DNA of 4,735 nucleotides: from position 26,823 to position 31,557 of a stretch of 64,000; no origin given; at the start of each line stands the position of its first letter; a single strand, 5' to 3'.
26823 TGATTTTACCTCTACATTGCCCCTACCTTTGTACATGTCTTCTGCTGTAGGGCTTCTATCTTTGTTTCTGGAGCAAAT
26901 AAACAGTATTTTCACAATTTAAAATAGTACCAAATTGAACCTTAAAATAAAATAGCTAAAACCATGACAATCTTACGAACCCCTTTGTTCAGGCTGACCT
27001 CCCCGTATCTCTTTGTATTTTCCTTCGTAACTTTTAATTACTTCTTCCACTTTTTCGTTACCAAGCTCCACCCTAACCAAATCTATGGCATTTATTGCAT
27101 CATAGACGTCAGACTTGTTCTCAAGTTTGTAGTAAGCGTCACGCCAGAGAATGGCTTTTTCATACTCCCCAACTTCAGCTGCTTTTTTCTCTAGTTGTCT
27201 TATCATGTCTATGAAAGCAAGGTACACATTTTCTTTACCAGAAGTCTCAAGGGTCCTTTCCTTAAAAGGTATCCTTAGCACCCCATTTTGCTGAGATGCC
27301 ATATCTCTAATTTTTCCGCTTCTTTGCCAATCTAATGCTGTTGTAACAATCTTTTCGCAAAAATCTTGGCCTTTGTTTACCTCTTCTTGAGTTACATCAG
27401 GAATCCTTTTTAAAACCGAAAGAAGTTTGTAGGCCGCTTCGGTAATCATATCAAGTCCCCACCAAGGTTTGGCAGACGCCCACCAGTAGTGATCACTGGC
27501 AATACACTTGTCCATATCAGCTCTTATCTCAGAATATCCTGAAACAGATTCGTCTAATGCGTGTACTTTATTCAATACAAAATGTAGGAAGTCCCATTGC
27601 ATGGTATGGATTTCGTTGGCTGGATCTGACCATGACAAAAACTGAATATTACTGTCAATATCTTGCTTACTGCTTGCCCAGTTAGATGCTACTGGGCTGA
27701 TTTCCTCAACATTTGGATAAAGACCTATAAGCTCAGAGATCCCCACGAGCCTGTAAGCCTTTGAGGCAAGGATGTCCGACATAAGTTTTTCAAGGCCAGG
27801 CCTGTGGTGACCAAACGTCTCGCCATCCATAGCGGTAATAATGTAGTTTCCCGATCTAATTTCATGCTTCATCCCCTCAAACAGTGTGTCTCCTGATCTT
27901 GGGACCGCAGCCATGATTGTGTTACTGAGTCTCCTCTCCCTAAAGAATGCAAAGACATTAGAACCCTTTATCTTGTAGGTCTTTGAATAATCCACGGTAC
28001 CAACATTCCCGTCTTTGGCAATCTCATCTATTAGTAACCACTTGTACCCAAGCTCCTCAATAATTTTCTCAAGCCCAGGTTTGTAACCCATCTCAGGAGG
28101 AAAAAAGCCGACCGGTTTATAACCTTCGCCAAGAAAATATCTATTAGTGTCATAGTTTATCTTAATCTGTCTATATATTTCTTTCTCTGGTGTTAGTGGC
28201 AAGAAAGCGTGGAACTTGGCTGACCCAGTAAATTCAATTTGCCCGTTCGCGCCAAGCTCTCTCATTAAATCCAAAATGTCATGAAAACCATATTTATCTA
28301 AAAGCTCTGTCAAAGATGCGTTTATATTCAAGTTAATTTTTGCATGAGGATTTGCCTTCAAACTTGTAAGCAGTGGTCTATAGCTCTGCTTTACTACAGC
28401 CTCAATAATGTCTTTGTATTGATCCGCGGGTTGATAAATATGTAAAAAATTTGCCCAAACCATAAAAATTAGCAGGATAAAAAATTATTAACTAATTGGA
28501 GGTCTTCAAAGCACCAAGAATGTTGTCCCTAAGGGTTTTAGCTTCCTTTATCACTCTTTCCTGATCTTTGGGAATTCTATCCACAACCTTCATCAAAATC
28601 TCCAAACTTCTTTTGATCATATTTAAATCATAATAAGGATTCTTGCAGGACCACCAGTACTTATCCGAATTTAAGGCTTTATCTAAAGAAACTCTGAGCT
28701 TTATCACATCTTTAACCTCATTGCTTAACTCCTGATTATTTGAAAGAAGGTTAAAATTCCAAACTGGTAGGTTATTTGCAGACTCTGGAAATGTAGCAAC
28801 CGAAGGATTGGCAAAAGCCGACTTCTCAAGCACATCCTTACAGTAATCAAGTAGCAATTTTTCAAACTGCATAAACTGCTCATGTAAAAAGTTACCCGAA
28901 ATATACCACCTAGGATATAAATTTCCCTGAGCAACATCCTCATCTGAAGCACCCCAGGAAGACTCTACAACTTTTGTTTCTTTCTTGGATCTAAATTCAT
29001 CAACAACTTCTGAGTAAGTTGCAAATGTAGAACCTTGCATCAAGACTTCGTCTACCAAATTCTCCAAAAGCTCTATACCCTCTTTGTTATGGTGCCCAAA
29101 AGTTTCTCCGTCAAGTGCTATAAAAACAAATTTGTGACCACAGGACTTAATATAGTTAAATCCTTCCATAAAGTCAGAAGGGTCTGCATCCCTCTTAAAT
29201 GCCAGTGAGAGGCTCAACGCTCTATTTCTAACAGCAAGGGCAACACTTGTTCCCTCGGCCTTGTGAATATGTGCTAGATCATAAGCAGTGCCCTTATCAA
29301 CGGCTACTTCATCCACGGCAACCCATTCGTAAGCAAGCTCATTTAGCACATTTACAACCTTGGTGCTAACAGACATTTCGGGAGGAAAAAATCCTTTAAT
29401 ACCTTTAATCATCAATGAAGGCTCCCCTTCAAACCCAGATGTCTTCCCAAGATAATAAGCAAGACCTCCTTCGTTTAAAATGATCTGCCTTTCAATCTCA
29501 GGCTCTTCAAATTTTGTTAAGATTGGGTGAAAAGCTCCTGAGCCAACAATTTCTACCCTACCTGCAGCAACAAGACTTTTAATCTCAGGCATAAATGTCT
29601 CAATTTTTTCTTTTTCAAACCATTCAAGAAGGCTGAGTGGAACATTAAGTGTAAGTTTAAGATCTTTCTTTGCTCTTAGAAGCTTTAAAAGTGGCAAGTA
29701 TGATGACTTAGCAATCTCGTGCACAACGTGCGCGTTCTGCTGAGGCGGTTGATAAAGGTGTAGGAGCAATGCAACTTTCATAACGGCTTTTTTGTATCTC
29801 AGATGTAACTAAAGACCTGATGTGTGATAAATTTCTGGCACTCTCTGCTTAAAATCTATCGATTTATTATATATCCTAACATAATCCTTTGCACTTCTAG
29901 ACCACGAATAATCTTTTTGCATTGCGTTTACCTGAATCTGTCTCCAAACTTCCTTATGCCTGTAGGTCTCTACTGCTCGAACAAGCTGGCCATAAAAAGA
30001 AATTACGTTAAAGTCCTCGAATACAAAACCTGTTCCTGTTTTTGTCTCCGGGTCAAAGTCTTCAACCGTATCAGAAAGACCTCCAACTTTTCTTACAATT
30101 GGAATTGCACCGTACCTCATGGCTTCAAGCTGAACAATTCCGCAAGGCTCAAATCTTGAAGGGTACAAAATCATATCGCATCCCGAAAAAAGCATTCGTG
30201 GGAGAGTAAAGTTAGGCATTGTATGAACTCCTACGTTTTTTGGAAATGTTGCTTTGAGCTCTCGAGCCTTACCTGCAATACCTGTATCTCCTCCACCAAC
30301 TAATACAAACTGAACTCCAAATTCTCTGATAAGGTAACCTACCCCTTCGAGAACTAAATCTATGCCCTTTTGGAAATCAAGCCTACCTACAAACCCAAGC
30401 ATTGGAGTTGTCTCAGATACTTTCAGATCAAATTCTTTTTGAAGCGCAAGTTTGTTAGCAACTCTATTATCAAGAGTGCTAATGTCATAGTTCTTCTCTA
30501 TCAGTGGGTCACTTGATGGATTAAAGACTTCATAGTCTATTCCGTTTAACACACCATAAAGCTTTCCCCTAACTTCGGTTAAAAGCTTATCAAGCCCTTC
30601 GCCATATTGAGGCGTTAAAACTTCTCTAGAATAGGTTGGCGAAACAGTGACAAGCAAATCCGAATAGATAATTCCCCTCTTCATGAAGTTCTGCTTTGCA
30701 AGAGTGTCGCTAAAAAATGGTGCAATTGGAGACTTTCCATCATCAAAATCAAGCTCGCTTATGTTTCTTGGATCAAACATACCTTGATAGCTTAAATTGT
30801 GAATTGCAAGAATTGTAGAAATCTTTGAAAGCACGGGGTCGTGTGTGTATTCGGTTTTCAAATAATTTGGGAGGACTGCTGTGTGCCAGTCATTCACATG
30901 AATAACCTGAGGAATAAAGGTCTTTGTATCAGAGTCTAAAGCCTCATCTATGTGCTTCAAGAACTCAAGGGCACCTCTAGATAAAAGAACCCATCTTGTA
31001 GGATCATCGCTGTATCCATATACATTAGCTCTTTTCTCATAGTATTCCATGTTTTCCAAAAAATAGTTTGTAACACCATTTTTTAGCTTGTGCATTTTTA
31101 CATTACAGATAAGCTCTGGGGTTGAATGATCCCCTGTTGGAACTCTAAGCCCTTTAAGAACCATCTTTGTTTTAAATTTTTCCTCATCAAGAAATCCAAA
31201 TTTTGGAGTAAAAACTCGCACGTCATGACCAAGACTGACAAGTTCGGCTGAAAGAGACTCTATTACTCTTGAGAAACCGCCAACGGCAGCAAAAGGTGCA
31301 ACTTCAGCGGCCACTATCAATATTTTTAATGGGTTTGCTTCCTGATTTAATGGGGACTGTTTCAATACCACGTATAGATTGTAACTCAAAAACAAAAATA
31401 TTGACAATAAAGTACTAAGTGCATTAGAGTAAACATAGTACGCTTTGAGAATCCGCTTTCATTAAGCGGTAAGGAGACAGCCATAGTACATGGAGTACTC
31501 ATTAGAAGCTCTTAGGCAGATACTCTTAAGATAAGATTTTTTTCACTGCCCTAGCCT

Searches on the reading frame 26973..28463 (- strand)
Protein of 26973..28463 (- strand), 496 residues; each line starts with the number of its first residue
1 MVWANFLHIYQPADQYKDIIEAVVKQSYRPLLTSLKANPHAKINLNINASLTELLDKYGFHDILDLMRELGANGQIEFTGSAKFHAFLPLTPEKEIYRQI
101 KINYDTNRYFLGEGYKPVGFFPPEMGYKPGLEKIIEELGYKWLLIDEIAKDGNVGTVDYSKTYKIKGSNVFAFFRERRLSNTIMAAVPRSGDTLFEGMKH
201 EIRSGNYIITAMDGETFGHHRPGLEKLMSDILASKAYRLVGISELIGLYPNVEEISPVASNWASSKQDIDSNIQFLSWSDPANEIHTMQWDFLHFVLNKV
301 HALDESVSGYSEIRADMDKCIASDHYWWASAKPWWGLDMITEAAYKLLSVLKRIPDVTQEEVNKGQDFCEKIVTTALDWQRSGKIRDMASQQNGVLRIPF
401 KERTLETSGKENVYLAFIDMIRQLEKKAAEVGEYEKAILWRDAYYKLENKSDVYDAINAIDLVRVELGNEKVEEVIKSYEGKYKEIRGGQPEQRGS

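Call 28: search_protein_families(library=pfam, proteins=[window:26973-28463:-], max_evalue=0.00001)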
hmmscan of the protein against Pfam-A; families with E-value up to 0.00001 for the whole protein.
window:26973-28463:- (496 aa): 1 family
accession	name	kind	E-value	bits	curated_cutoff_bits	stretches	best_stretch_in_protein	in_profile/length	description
PF03065.20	Glyco_hydro_57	-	4.7e-29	102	21.2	1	10-225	30-252/291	Glycosyl hydrolase family 57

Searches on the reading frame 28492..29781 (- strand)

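Call 28: search_protein_families(library=pfam, proteins=[window:28492-29781:-], max_evalue=0.00001)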
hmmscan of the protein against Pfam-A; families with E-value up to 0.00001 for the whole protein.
window:28492-29781:- (429 aa): 1 family
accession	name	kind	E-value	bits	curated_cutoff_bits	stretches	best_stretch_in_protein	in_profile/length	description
PF03065.20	Glyco_hydro_57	-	1.1e-29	104.1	21.2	1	10-268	30-287/291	Glycosyl hydrolase family 57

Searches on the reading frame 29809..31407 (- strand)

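Call 28: search_protein_families(library=pfam, proteins=[window:29809-31407:-], max_evalue=0.00001)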
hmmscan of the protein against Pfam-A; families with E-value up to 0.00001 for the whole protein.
window:29809-31407:- (532 aa): 4 families
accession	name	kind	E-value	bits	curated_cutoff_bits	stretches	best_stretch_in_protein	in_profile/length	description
PF08323.17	Glyco_transf_5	-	6.8e-65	219.5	22.7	1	28-277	1-238/239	Starch synthase catalytic domain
PF00534.26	Glycos_transf_1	-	2.5e-17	63.4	26.4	1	326-482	7-159/172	Glycosyl transferases group 1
PF13692.12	Glyco_trans_1_4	-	8.3e-15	55.7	27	1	335-477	2-138/142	Glycosyl transferases group 1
PF13439.12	Glyco_transf_4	-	6.5e-06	26.7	28.5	0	42-78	1-37/170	Glycosyltransferase Family 4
